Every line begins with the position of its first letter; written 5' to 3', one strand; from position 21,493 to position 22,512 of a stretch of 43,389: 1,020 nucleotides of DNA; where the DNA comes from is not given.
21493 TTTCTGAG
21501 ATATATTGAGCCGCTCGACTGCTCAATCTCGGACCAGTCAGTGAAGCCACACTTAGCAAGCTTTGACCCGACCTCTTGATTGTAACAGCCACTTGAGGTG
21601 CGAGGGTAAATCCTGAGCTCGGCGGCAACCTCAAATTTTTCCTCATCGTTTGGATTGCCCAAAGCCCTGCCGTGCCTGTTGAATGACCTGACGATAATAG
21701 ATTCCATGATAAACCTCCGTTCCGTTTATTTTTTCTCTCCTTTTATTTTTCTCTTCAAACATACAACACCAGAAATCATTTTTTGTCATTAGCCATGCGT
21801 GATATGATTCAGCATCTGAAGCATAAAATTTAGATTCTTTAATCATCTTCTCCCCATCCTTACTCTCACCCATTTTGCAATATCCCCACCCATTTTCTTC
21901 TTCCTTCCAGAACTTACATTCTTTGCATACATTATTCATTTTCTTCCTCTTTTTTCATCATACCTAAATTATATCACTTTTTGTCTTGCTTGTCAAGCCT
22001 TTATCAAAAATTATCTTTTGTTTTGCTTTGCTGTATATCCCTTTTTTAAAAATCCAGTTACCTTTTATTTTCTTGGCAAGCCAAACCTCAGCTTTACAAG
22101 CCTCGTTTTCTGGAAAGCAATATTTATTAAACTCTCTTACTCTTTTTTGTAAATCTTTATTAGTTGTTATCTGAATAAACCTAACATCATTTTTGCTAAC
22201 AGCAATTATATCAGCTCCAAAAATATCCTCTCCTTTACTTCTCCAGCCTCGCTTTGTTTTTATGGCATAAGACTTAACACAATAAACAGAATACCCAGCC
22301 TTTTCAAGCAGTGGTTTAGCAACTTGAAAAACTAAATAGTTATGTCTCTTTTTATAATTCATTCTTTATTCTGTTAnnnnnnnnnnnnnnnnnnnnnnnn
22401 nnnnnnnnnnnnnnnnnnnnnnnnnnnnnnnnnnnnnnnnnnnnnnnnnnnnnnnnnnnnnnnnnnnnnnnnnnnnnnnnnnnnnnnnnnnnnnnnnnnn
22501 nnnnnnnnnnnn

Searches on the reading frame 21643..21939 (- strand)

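Call 11: search_protein_families(library=phrogs, proteins=[window:21643-21939:-], max_evalue=0.01)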
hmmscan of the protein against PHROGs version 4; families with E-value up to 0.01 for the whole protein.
window:21643-21939:- (98 aa): 0 families

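Call 17: search_protein_families(library=pfam, proteins=[window:21643-21939:-], max_evalue=0.1)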
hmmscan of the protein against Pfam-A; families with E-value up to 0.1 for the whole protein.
window:21643-21939:- (98 aa): 1 family
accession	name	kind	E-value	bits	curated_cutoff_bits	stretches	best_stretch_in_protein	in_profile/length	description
PF01355.22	HIPIP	-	0.0018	19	22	1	2-23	28-50/66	High potential iron-sulfur protein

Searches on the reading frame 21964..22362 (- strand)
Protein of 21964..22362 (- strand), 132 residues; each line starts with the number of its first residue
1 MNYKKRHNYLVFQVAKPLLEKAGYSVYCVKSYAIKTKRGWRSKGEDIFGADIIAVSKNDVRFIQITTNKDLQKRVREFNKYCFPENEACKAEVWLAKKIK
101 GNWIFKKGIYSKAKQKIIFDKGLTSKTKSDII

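Call 11: search_protein_families(library=phrogs, proteins=[window:21964-22362:-], max_evalue=0.01)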
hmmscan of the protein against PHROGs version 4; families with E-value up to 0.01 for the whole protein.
window:21964-22362:- (132 aa): 0 families

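Call 17: search_protein_families(library=pfam, proteins=[window:21964-22362:-], max_evalue=0.1)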
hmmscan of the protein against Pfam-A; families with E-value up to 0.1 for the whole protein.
window:21964-22362:- (132 aa): 0 families

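Call 78: search_solved_structures(query=window:21964-22359:-, max_evalue=10)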
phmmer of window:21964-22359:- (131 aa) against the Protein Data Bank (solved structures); distinct sequences matched with E-value up to 10: 0.
